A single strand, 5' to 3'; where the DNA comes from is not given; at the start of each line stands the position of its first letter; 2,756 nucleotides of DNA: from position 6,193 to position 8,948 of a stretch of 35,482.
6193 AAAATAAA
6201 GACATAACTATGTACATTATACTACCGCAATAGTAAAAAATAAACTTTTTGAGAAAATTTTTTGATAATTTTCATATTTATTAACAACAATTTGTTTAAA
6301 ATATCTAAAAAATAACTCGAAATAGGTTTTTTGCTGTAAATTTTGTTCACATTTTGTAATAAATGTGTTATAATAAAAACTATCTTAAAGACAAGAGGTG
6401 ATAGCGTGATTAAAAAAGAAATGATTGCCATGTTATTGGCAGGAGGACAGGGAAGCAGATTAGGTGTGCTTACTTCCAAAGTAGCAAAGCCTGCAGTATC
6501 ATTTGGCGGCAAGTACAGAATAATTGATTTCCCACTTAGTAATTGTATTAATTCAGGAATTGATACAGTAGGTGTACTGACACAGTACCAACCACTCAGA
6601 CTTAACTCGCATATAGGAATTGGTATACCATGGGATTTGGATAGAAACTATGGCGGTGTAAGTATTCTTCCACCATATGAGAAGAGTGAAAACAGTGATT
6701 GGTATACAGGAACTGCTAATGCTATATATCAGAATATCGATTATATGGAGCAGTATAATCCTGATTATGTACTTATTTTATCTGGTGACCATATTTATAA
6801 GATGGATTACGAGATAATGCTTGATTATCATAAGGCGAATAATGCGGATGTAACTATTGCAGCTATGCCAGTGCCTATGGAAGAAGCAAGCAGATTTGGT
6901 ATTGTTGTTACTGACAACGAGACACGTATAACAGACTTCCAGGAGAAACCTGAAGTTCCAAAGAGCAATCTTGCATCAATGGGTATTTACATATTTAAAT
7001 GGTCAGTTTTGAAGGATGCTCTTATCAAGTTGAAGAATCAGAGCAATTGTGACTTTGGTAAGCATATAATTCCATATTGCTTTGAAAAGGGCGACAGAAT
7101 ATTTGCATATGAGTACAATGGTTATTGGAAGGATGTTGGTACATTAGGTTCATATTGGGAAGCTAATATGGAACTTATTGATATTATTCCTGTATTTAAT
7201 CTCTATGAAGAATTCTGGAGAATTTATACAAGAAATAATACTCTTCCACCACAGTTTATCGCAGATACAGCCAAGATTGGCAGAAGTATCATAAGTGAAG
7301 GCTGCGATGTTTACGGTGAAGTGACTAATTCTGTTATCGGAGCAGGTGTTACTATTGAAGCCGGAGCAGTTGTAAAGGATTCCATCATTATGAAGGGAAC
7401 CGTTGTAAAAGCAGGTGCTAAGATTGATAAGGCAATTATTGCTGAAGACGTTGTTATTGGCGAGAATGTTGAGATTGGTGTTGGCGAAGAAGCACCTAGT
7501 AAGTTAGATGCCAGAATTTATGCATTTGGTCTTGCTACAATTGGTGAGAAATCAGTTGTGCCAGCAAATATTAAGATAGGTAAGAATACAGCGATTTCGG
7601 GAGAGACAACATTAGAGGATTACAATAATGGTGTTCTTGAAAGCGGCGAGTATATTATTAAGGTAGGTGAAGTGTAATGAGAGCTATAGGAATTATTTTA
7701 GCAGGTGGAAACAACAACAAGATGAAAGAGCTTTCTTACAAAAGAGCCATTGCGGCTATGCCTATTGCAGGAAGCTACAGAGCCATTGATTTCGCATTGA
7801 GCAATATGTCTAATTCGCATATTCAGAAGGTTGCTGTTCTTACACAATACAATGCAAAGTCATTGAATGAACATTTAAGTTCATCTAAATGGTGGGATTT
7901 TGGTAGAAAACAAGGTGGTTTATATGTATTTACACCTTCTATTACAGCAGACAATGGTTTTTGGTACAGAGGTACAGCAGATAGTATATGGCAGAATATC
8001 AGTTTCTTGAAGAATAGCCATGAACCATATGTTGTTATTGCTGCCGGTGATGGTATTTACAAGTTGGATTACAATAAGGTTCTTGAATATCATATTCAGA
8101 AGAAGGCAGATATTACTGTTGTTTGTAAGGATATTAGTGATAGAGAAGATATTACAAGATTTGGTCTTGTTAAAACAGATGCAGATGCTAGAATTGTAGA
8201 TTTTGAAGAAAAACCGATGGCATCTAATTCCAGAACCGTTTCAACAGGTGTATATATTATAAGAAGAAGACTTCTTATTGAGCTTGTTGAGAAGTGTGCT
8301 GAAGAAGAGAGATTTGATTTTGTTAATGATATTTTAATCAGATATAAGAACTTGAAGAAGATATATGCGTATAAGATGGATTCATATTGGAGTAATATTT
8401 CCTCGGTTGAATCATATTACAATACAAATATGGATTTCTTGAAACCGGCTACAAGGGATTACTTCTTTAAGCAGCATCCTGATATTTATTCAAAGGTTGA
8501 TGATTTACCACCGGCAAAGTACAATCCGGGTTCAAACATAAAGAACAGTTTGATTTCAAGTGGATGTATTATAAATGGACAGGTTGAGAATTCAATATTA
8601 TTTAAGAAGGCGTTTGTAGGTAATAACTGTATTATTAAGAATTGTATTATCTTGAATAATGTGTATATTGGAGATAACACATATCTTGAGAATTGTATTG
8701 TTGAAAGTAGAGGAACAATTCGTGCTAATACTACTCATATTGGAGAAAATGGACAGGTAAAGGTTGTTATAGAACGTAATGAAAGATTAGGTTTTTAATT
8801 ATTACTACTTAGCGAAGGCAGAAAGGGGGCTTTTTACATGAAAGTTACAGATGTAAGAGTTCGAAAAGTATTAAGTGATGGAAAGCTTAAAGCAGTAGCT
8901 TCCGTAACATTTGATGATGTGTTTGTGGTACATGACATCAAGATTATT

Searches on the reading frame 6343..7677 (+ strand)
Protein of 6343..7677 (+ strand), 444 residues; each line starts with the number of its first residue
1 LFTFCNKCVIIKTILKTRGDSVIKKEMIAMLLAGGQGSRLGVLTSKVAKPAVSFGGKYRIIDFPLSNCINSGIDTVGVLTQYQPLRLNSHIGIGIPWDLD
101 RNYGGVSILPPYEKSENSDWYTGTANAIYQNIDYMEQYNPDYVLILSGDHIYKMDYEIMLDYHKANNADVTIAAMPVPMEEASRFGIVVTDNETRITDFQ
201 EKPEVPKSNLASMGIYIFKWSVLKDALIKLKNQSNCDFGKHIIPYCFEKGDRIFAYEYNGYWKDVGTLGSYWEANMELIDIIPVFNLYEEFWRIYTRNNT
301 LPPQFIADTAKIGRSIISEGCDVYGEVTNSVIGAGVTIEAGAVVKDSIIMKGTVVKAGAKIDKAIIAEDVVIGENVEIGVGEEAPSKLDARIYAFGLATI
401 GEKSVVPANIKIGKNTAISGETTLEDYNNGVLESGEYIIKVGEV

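Call 87: search_protein_families(library=pfam, proteins=[window:6343-7677:+], max_evalue=0.0001)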
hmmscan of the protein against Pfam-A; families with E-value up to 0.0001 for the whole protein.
window:6343-7677:+ (444 aa): 7 families
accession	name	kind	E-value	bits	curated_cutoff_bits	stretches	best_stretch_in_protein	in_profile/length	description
PF00483.29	NTP_transferase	-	3.2e-67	227.1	21.2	1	29-278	2-242/245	Nucleotidyl transferase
PF24894.1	Hexapep_GlmU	-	6.7e-14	52.3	23.3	1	310-384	14-89/104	GlmU-like, C-terminal hexapeptide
PF25084.1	LbH_EIF2B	-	1e-11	45.2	54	1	311-379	17-88/105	EIF2B subunit epsilon LbH domain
PF25247.1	LbH_GLGC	-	2.6e-09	37.5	27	1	300-351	2-53/135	GLGC left-handed parallel beta-helix domain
PF00132.30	Hexapep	-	1.4e-08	34.5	27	0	329-362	1-35/36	Bacterial transferase hexapeptide (six repeats)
PF07959.18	Fucose_pyrophosphorylase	-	2.8e-06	27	34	0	114-203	39-134/418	Fucose pyrophosphorylase domain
PF12804.13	NTP_transf_3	-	1.6e-05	25.5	27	1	29-174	1-122/160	MobA-like NTP transferase domain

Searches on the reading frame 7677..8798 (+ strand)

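Call 87: search_protein_families(library=pfam, proteins=[window:7677-8798:+], max_evalue=0.0001)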
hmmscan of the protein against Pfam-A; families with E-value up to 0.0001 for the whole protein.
window:7677-8798:+ (373 aa): 6 families
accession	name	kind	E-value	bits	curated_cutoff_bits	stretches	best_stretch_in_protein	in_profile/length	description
PF00483.29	NTP_transferase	-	8.9e-41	140.5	21.2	1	5-255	2-243/245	Nucleotidyl transferase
PF24894.1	Hexapep_GlmU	-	3.4e-15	56.5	23.3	1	286-358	14-86/104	GlmU-like, C-terminal hexapeptide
PF25247.1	LbH_GLGC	-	1.3e-08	35.3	27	1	277-372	3-94/135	GLGC left-handed parallel beta-helix domain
PF25084.1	LbH_EIF2B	-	1.5e-08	35.1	54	1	285-351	33-102/105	EIF2B subunit epsilon LbH domain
PF07959.18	Fucose_pyrophosphorylase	-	7.3e-05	22.3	34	0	250-365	248-369/418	Fucose pyrophosphorylase domain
PF00132.30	Hexapep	-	9.9e-05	22.3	27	0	312-339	2-30/36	Bacterial transferase hexapeptide (six repeats)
